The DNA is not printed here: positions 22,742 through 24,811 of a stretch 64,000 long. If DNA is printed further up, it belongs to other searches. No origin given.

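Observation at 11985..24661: Atypical 12.7-kb ABC-centred operon: one giant SBP, two permease pairs, two large accessory exoproteins, no ATPase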

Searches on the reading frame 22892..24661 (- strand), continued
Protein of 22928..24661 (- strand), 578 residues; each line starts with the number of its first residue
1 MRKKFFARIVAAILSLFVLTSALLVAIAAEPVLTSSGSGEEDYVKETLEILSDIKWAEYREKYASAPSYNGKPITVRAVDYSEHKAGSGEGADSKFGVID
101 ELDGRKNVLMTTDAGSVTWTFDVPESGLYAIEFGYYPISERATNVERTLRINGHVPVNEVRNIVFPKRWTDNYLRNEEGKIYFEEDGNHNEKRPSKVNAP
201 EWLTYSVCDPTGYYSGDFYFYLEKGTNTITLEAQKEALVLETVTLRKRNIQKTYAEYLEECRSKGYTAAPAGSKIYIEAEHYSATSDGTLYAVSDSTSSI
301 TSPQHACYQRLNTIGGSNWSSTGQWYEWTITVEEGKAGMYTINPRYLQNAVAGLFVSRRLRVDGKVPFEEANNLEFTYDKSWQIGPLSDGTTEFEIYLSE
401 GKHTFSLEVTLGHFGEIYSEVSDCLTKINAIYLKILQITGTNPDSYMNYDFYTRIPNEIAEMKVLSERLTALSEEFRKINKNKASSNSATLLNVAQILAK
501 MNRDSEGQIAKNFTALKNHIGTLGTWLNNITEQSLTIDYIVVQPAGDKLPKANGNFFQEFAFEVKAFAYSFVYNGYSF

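Call 57: find_encoding_contigs(protein=P0181, flank=10000, max_places=1)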
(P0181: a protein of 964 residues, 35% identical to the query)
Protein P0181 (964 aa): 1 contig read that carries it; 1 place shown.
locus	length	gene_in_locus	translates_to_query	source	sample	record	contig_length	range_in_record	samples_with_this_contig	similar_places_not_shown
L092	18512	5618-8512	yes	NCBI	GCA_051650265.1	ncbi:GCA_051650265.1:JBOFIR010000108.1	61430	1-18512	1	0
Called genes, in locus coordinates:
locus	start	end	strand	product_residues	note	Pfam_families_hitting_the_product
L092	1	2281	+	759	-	PF02687:FtsX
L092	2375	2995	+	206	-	PF00440:TetR_N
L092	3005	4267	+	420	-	PF00999:Na_H_Exchanger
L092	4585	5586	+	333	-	PF00704:Glyco_hydro_18, PF23916:TIM-barrel_EndoS (weak)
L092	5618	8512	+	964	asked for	PF01547:SBP_bac_1, PF13416:SBP_bac_8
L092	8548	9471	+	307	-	PF00528:BPD_transp_1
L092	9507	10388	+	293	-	PF00528:BPD_transp_1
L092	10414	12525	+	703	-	PF01436:NHL (faint), PF08450:SGL (faint), PF04893:Yip1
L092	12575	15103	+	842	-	PF18952:DUF5696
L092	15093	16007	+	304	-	-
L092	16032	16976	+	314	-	PF00528:BPD_transp_1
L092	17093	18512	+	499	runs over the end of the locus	PF01547:SBP_bac_1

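Call 59: search_protein_families(library=pfam, proteins=[L085:16897-19497:+, L086:16877-19471:+, L090:16853-19414:+, L091:15430-17655:+, L092:12575-15100:+], max_evalue=10)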
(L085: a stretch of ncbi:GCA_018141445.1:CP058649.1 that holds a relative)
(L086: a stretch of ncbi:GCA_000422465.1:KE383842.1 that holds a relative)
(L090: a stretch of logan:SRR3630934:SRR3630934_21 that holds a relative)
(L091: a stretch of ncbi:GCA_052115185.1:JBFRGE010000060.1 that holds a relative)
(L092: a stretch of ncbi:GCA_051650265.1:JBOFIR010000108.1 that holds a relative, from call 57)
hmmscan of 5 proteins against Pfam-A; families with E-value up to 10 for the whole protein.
L085:16897-19497:+ (867 aa): 2 families
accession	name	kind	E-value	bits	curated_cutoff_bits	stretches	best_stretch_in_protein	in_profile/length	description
PF18952.6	DUF5696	-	7.3e-181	603.2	25.6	1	255-860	5-612/612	Family of unknown function (DUF5696)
PF08139.17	LPAM_1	-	0.62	11.1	20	1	20-33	5-18/18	Prokaryotic membrane lipoprotein lipid attachment site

L086:16877-19471:+ (865 aa): 5 families
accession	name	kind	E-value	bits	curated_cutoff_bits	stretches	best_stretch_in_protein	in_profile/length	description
PF18952.6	DUF5696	-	5.1e-194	646.7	25.6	1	267-860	17-612/612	Family of unknown function (DUF5696)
PF23379.1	DUF7096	-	0.023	15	27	1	5-62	6-50/208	Domain of unknown function (DUF7096)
PF04270.18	Strep_his_triad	-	0.029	14.8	27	1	693-712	12-31/52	Streptococcal histidine triad protein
PF23085.1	RRM_PARP14_3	-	0.065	13.8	24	1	52-82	4-35/82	PARP14, third RRM domain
PF06050.19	HGD-D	-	0.24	11.4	28.4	1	45-112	192-259/342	2-hydroxyglutaryl-CoA dehydratase, D-component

L090:16853-19414:+ (854 aa): 1 family
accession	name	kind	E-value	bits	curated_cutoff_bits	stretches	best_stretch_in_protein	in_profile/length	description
PF18952.6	DUF5696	-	4.9e-127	425.4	25.6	1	234-850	2-612/612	Family of unknown function (DUF5696)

L091:15430-17655:+ (742 aa): 1 family
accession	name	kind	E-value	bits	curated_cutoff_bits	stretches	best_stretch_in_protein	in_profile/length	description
PF18952.6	DUF5696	-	1.9e-197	658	25.6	1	127-739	5-612/612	Family of unknown function (DUF5696)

L092:12575-15100:+ (842 aa): 2 families
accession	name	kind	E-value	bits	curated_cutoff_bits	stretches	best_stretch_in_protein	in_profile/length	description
PF18952.6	DUF5696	-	1.9e-134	449.9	25.6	1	229-833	1-612/612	Family of unknown function (DUF5696)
PF10096.14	DUF2334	-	0.028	14.4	26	0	516-594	84-165/203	Uncharacterized protein conserved in bacteria (DUF2334)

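Call 63: find_related_loci(query=A4, collection=genome_contigs, flank=10000)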
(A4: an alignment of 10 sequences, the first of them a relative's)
Query A4 (742 aa) in genome_contigs; peptide patterns used: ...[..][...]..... (x = any residue, [..] = any of these).
599 stretches matched a pattern (row limit reached: there are more); 587 encode a relative of the query (tblastn E <= 1e-3); the best 80 are kept; 80 distinct loci.
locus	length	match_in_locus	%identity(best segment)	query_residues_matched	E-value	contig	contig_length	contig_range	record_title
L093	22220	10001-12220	73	1-742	0e+0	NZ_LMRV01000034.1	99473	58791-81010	Paenibacillus sp. Soil522 contig_20, whole genome shotgun sequence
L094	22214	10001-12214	70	1-742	0e+0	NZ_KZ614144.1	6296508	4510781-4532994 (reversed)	Paenibacillus castaneae strain DSM 19417 Scaffold1, whole genome shotgun sequence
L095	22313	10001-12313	55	1-742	0e+0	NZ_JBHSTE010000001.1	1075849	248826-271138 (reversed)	Paenibacillus septentrionalis strain PCU 280 GCM70027101_12, whole genome shotgun sequence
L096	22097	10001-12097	55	40-742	0e+0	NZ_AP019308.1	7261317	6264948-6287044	Paenibacillus baekrokdamisoli strain KCTC 33723 chromosome, complete genome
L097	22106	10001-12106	57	41-742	0e+0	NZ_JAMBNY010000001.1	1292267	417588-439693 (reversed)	Paenibacillus camelliae strain TA 29 NODE_1_, whole genome shotgun sequence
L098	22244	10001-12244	55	1-742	0e+0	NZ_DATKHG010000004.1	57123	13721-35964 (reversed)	MAG: Paenibacillus sp. isolate SMAG_U14571 k141_172923, whole genome shotgun sequence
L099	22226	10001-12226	70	1-742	0e+0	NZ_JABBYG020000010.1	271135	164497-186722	Paenibacillus sp. PL91 NODE_10, whole genome shotgun sequence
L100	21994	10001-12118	35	27-741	4e-137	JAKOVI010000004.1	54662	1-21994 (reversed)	MAG: Bacillota bacterium isolate JPNG_maxbin.050 k201_220533, whole genome shotgun sequence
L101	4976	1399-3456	35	51-741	1e-129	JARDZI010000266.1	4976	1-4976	MAG: Clostridiales bacterium isolate L_E1_T20_C_bin.95 scaffold_32535, whole genome shotgun sequence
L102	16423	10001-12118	32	8-724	5e-120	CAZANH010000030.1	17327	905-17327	MAG TPA_asm: uncultured Eubacteriales bacterium isolate SRP067234_co1_28 genome assembly, contig: k99_1133411, whole gen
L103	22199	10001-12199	34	4-739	3e-118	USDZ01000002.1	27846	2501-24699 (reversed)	uncultured Ruminococcaceae bacterium isolate UMGS1623 genome assembly, contig: NODE_1161_length_27846_cov_7.149797, whol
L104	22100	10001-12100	34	41-741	1e-119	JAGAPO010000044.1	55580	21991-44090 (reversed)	MAG: Lachnospiraceae bacterium isolate RGIG8657 Water_deer_Cecum.Co__c434068, whole genome shotgun sequence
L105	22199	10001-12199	33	4-739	3e-114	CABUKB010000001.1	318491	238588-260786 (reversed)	MAG TPA_asm: uncultured Ruminococcaceae bacterium isolate MGYG-HGUT-04076 genome assembly, contig: GUT_GENOME255824_1, w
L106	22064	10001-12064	34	39-739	4e-113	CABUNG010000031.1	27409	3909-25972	MAG TPA_asm: uncultured Ruminococcaceae bacterium isolate MGYG-HGUT-04159 genome assembly, contig: GUT_GENOME258161_31,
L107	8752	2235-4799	36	1-729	4e-111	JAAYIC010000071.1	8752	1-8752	MAG: Bacillota bacterium isolate AS09scLD_55 86829_AS09, whole genome shotgun sequence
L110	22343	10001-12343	37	45-740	6e-110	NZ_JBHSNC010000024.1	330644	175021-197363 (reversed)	Cohnella yongneupensis strain KACC 11768 platanus_K_default_24, whole genome shotgun sequence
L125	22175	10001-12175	30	5-741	1e-101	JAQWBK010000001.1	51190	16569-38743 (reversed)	MAG: Oscillospiraceae bacterium isolate STF2_218 NODE_1253_length_51190_cov_6.816364_Sandtown_F2, whole genome shotgun s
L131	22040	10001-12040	31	59-739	9e-101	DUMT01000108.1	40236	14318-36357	MAG TPA_asm: Clostridiales bacterium isolate AS04akNAM_92 31434_AS04, whole genome shotgun sequence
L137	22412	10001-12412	36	32-741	6e-99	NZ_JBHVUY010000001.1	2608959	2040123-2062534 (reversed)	Paenibacillus sp. NPDC058174 NPDC058174_T31_E4.ctg-0001, whole genome shotgun sequence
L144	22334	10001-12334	34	41-739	2e-96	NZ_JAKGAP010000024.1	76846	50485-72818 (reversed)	Paenibacillus alkaliterrae strain DSM 17040 Contig_24, whole genome shotgun sequence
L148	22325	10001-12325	33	50-741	1e-94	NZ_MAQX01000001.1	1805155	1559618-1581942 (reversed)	Bacillus sp. FJAT-26390 scaffold1, whole genome shotgun sequence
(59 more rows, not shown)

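Call 66: search_protein_families(library=pfam, proteins=[L144:1486-2865:+, L137:349-1338:+, L088:20587-22125:+, L099:18775-20271:+, L148:19082-19909:-, L125:19994-21880:+, L131:18538-21306:+, L091:4248-6038:+, L106:1101-2036:+, L110:14334-16418:+], max_evalue=0.001)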
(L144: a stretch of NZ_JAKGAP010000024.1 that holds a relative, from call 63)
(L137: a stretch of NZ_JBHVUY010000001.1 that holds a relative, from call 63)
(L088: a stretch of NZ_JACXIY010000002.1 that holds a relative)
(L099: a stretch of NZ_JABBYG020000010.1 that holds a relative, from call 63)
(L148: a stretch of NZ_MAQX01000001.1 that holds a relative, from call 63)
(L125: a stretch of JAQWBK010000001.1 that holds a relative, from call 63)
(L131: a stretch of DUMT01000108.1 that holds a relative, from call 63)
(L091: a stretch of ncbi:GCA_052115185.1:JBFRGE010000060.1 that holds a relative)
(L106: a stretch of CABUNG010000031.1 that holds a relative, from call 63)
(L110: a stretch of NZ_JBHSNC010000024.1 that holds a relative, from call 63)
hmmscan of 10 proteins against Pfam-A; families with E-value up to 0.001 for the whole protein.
L144:1486-2865:+ (460 aa): 2 families
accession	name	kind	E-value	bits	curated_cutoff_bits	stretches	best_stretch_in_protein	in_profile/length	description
PF01547.30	SBP_bac_1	-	3.2e-20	73.8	26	1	94-374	12-301/307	Bacterial extracellular solute-binding protein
PF13416.11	SBP_bac_8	-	3.6e-16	60.2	27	1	95-369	2-238/279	Bacterial extracellular solute-binding protein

L137:349-1338:+ (330 aa): 4 families
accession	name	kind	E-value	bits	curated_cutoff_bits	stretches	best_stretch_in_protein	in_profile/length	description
PF13377.12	Peripla_BP_3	-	1.1e-43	149.6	26.5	1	171-328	2-167/167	Periplasmic binding protein-like domain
PF00356.27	LacI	-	3.4e-17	62.4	27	1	3-48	1-44/46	Bacterial regulatory proteins, lacI family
PF00532.27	Peripla_BP_1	-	3.1e-15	56.8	22.2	1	79-323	12-278/281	Periplasmic binding proteins and sugar binding domain of LacI family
PF13407.12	Peripla_BP_4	-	6.4e-05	23.1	35.1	1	143-310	83-257/258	Periplasmic binding protein domain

L088:20587-22125:+ (513 aa): 3 families
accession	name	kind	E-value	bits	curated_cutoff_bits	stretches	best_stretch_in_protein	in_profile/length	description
PF00072.30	Response_reg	-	1.6e-24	86.6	30.2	1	8-119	1-109/111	Response regulator receiver domain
PF12833.13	HTH_18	-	2.5e-22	79.4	33.6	1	433-512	1-80/80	Helix-turn-helix domain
PF00165.29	HTH_AraC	-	2e-19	69.7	26.6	2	420-461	1-42/42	Bacterial regulatory helix-turn-helix proteins, AraC family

L099:18775-20271:+ (499 aa): 3 families
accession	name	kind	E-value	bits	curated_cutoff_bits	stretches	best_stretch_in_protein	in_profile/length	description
PF00251.26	Glyco_hydro_32N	-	4e-103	345.6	22.1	1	40-335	1-304/307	Glycosyl hydrolases family 32 N-terminal domain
PF08244.19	Glyco_hydro_32C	-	1.2e-32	113.5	21.9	1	341-494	1-158/158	Glycosyl hydrolases family 32 C terminal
PF04616.20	Glyco_hydro_43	-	0.00013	21.8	32.2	0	53-146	14-99/288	Glycosyl hydrolases family 43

L148:19082-19909:- (275 aa): 4 families
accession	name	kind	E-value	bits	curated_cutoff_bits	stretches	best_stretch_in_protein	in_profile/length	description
PF12833.13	HTH_18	-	2.7e-14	53.6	33.6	1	194-266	2-75/80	Helix-turn-helix domain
PF02311.25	AraC_binding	-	2.3e-12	47.3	21.1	1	20-151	12-132/135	AraC-like ligand binding domain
PF00165.29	HTH_AraC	-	7.8e-09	35.9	26.6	1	180-219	1-40/42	Bacterial regulatory helix-turn-helix proteins, AraC family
PF07883.17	Cupin_2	-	0.00013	22.1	27.2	1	26-75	13-62/70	Cupin domain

L125:19994-21880:+ (629 aa): 1 family
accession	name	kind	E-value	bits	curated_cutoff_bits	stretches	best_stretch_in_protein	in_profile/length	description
PF16126.11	DUF4838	-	8.9e-40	137.2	26.6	1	218-555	7-324/325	Domain of unknown function (DUF4838)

L131:18538-21306:+ (923 aa): 4 families
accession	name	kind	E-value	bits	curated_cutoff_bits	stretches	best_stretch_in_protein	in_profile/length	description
PF01074.27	Glyco_hydro_38N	-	5.4e-33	115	25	1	3-304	1-257/270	Glycosyl hydrolases family 38 N-terminal domain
PF07748.19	Glyco_hydro_38C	-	5.6e-16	59.8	25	1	554-770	1-201/206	Glycosyl hydrolases family 38 C-terminal domain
PF17677.7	Glyco_hydro38C2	-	9.6e-10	38.9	22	1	848-918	3-72/72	Glycosyl hydrolases family 38 C-terminal beta sandwich domain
PF09261.16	Alpha-mann_mid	-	7e-05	23.3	31.1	1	326-421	2-96/96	Alpha mannosidase middle domain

L091:4248-6038:+ (597 aa): 5 families
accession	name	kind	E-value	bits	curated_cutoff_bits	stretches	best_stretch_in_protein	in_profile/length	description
PF06580.19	His_kinase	-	4.2e-21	75.4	25.2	1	388-467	1-81/81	Histidine kinase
PF02518.31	HATPase_c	-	1.1e-13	52.1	26.4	1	486-594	9-109/111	Histidine kinase-, DNA gyrase B-, and HSP90-like ATPase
PF02743.24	dCache_1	-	3.2e-09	37.1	45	1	190-281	149-239/240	Cache domain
PF17201.10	Cache_3-Cache_2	-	7e-08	32.5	27.7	1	193-296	188-297/299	Cache 3/Cache 2 fusion domain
PF00672.30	HAMP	-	6.2e-06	26.9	25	1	316-372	1-52/53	HAMP domain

L106:1101-2036:+ (312 aa): 1 family
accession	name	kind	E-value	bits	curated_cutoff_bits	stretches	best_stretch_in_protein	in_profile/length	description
PF16126.11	DUF4838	-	7.8e-18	65.1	26.6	1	55-214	54-216/325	Domain of unknown function (DUF4838)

L110:14334-16418:+ (695 aa): 1 family
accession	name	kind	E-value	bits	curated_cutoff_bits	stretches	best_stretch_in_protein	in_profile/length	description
PF17801.7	Melibiase_C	-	5.9e-05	23.5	22.9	1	629-693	14-70/71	Alpha galactosidase C-terminal beta sandwich domain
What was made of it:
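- Closest known: Gram-positive polysaccharide utilisation loci. Same: Distant copies sit among CAZymes and LacI or AraC regulators (call 66).
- The CAZymes next to the cassette differ widely between genomes (call 66).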

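Call 71: search_protein_families(library=pfam, proteins=[L105:13199-14374:+, L105:14459-16984:+, L105:17081-18106:+, L105:18123-19445:+], max_evalue=0.001)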
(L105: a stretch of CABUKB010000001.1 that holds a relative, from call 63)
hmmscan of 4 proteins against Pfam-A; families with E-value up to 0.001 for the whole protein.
L105:13199-14374:+ (392 aa): 0 families

L105:14459-16984:+ (842 aa): 0 families

L105:17081-18106:+ (342 aa): 1 family
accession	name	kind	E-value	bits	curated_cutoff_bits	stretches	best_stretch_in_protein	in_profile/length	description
PF00528.27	BPD_transp_1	-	1.7e-12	47.9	26.4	1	121-332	3-179/184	Binding-protein-dependent transport system inner membrane component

L105:18123-19445:+ (441 aa): 2 families
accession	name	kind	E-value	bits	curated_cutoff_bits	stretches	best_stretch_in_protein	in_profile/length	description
PF01547.30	SBP_bac_1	-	5.1e-23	83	26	1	66-355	7-306/307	Bacterial extracellular solute-binding protein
PF13416.11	SBP_bac_8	-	3.7e-19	70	27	1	73-357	3-251/279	Bacterial extracellular solute-binding protein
